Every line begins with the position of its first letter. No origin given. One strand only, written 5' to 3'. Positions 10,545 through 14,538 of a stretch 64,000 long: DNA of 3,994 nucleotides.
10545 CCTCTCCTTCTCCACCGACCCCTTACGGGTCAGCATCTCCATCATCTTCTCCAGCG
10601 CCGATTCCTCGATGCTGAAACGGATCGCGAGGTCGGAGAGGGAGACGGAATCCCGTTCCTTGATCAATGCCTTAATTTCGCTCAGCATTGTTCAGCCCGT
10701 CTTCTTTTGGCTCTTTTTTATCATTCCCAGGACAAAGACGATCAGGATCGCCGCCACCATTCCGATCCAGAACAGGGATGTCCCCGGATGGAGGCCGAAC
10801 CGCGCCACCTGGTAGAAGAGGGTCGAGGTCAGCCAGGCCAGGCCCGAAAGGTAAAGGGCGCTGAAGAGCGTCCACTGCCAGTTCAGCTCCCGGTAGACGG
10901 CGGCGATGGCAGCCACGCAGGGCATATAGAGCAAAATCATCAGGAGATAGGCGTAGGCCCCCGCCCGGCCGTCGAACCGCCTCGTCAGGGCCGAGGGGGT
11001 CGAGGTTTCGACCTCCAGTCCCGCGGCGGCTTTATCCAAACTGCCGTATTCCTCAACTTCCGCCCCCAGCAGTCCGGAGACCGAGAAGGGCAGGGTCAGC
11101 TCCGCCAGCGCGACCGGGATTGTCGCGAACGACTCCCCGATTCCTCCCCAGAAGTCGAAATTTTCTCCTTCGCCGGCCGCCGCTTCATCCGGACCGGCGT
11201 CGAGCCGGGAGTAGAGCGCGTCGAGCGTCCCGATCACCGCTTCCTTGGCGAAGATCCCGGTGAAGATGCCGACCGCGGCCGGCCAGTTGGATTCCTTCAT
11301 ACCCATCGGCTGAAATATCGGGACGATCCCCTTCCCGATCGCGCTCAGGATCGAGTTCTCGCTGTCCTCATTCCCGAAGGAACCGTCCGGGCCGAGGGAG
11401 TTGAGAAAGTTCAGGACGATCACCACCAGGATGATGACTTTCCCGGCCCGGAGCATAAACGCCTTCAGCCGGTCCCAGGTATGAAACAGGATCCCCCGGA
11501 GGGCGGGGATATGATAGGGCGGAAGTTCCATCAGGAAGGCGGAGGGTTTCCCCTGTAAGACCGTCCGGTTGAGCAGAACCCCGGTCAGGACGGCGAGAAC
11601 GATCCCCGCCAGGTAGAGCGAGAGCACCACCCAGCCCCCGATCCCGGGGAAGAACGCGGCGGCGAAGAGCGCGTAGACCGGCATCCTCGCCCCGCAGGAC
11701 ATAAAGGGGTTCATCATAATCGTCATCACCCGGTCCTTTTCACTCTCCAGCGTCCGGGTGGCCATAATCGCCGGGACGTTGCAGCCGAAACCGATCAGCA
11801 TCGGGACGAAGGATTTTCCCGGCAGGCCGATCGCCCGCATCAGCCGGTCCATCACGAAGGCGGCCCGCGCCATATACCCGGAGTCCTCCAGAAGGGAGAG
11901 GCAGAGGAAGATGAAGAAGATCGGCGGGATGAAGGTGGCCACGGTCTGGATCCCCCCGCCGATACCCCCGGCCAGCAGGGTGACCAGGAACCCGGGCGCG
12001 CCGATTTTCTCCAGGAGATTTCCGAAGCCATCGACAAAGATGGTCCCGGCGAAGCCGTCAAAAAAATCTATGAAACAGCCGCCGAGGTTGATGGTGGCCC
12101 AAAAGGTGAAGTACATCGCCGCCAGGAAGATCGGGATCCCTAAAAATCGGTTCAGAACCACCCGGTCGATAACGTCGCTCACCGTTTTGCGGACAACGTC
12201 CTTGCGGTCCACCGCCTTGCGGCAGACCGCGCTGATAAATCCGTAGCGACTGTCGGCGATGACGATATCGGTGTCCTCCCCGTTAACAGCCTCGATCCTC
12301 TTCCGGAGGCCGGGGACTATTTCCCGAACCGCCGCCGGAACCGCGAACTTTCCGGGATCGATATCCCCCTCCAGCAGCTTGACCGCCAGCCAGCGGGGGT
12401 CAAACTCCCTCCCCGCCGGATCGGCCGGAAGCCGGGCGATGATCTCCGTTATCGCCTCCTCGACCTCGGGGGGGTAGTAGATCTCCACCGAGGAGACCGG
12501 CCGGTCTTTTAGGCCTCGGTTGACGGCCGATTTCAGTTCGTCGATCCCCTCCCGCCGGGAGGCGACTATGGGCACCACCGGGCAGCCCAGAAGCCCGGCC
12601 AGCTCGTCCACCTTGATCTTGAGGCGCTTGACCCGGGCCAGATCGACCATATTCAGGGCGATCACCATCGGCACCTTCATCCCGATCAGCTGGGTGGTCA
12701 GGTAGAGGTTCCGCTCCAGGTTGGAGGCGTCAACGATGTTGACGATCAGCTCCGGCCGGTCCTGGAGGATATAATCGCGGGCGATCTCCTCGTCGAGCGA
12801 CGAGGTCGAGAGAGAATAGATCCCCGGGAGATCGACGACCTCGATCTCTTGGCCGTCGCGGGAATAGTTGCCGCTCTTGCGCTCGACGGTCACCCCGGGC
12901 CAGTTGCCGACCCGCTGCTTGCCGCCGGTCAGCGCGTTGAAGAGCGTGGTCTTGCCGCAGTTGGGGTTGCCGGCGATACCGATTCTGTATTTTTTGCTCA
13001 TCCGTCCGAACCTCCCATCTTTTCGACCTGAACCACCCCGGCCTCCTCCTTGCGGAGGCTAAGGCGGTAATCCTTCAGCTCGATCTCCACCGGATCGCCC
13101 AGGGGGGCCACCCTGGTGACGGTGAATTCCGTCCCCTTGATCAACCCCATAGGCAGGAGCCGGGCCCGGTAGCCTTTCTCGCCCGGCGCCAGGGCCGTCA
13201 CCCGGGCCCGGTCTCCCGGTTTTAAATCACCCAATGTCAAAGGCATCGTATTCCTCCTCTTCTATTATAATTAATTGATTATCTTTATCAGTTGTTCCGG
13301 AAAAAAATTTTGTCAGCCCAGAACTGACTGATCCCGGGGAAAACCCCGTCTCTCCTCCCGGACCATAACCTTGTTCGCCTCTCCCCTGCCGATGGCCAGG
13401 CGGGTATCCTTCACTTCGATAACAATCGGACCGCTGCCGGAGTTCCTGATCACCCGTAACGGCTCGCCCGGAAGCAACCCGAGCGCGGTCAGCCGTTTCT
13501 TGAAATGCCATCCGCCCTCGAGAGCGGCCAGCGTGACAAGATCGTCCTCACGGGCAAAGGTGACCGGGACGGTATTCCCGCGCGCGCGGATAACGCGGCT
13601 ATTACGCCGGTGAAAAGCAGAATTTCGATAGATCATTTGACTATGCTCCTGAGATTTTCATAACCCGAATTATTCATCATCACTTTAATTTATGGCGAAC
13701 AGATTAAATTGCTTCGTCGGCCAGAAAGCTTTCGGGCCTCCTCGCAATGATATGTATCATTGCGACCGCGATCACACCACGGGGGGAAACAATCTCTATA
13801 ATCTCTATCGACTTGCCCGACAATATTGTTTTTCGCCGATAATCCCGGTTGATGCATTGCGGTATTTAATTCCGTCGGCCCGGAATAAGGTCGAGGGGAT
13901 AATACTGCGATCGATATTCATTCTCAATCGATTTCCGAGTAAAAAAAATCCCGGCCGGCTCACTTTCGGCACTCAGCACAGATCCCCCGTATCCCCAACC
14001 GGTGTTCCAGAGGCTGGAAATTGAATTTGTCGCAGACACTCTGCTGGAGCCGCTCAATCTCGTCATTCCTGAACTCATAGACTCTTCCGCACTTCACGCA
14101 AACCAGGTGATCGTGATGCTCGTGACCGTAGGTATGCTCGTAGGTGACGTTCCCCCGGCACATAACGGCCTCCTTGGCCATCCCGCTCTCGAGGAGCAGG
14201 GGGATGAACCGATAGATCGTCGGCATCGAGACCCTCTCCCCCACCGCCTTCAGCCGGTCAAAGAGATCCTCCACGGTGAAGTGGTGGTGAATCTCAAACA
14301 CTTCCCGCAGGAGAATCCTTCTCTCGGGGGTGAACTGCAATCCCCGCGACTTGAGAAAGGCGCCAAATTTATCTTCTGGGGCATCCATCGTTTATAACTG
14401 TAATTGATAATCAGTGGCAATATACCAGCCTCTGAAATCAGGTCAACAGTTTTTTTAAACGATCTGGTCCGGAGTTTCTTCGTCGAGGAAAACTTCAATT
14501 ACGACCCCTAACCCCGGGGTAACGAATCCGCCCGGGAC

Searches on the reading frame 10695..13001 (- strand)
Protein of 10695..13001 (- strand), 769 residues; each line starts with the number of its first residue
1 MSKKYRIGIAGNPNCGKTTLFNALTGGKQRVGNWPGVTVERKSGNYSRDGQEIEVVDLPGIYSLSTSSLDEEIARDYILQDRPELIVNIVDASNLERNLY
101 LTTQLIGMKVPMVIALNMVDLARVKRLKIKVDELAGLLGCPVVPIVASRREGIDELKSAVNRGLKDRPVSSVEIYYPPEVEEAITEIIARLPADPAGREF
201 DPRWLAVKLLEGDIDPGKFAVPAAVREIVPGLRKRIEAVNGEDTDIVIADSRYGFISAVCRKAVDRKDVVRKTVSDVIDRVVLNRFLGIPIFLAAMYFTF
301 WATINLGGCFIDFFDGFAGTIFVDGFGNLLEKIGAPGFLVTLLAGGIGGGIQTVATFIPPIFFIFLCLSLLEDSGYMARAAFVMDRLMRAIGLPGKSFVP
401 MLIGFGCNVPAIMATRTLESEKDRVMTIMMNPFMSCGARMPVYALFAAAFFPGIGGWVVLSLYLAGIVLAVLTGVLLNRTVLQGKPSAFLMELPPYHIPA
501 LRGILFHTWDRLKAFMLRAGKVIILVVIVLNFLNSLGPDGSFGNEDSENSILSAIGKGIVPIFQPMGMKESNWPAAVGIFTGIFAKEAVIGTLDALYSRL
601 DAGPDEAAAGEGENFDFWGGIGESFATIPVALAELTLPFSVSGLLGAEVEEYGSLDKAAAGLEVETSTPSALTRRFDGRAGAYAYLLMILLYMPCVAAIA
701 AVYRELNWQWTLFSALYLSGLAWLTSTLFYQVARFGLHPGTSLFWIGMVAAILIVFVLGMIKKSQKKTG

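Call 35: search_protein_families(library=ncbifam, max_evalue=0.1, proteins=[window:10695-13001:-])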
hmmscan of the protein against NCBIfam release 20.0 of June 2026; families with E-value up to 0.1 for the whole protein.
window:10695-13001:- (769 aa): 22 families
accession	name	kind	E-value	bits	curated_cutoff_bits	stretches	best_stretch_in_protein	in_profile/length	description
NF007105.0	PRK09554.1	equivalog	1.7e-238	793.7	683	1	3-766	2-747/772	Fe(2+) transporter permease subunit FeoB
TIGR00437.1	feoB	equivalog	1.2e-193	645.1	315.65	1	11-705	1-594/594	ferrous iron transport protein B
TIGR03594.1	GTPase_EngA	equivalog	7.7e-15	54.8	306.7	1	7-167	3-163/432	ribosome biogenesis GTPase Der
TIGR00231.1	small_GTP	domain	3.1e-14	53.1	42.5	1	3-159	2-161/164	GTP-binding protein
TIGR00436.1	era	equivalog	3.4e-12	46.3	116.25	1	6-169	2-168/270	GTPase Era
NF000908.1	PRK00089.1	equivalog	7.9e-12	45.1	237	1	7-169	6-172/291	GTPase Era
NF003255.0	PRK04213.1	equivalog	1.2e-09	37.8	164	1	3-65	8-66/204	GTP-binding protein EngB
TIGR03596.1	GTPase_YlqF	equivalog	1.1e-08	34.8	208.2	1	3-62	117-174/276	ribosome biogenesis GTPase YlqF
TIGR02729.1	Obg_CgtA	equivalog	2.3e-08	33.4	280.25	1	7-162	160-326/329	Obg family GTPase CgtA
NF008955.0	PRK12297.1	equivalog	2.5e-08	33.3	406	1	7-173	162-337/429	GTPase ObgE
NF007171.0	PRK09602.1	subfamily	3.2e-08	32.8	387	1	4-44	2-42/397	YchF-related putative GTPase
NF008956.1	PRK12299.1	equivalog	8.8e-08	31.5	300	1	7-163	161-324/327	GTPase ObgE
TIGR03918.1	GTP_HydF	equivalog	1.6e-07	30.5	325.55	1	2-167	5-170/392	[FeFe] hydrogenase H-cluster maturation GTPase HydF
TIGR00450.1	mnmE_trmE_thdF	equivalog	1.8e-07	30.6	252.6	1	3-129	208-336/446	tRNA uridine-5-carboxymethylaminomethyl(34) synthesis GTPase MnmE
NF002828.0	PRK03003.1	equivalog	4.4e-07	28.8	631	1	7-160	43-196/477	ribosome biogenesis GTPase Der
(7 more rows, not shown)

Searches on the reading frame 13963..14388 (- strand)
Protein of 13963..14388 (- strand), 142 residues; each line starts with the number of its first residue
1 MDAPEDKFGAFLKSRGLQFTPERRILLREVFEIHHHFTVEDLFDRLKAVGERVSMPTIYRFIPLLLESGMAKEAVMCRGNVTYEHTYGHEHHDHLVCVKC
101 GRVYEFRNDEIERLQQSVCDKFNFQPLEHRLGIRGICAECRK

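Call 44: search_protein_families(library=pfam, max_evalue=0.00001, proteins=[window:13963-14388:-])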
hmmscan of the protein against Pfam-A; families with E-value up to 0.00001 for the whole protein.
window:13963-14388:- (142 aa): 1 family
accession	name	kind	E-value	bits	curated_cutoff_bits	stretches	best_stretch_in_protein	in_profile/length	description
PF01475.25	FUR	-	4.9e-27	94.9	23.1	1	15-133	2-120/121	Ferric uptake regulator family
